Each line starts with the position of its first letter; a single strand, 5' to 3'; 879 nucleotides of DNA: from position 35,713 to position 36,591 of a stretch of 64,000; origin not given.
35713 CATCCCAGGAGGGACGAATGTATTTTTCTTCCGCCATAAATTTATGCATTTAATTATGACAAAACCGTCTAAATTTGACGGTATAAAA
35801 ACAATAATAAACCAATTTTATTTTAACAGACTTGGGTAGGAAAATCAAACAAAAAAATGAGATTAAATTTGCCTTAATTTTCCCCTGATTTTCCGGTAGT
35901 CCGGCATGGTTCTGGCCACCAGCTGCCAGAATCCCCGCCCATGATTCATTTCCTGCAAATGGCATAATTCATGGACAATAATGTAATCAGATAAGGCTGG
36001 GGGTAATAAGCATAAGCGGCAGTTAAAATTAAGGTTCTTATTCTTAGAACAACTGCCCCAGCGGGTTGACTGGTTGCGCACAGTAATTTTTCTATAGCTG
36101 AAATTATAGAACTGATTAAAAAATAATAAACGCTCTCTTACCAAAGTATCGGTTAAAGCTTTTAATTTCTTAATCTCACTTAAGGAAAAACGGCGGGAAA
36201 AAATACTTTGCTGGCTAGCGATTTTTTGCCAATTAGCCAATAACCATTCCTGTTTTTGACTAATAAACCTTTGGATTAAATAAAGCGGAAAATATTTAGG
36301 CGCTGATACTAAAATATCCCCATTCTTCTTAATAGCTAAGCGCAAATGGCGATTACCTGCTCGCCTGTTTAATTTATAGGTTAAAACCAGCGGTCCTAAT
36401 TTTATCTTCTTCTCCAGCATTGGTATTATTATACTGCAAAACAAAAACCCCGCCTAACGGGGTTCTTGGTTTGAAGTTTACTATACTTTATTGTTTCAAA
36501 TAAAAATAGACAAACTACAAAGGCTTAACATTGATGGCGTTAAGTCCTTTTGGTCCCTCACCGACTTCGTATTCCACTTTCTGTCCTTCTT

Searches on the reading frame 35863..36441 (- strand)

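Call 90: search_protein_families(library=pfam, proteins=[window:35863-36441:-], max_evalue=0.00001)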
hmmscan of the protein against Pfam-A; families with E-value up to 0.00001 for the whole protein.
window:35863-36441:- (192 aa): 1 family
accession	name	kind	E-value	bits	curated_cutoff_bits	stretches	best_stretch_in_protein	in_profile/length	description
PF01863.23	YgjP-like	-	1.2e-43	150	26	2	97-191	112-206/207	YgjP-like, metallopeptidase domain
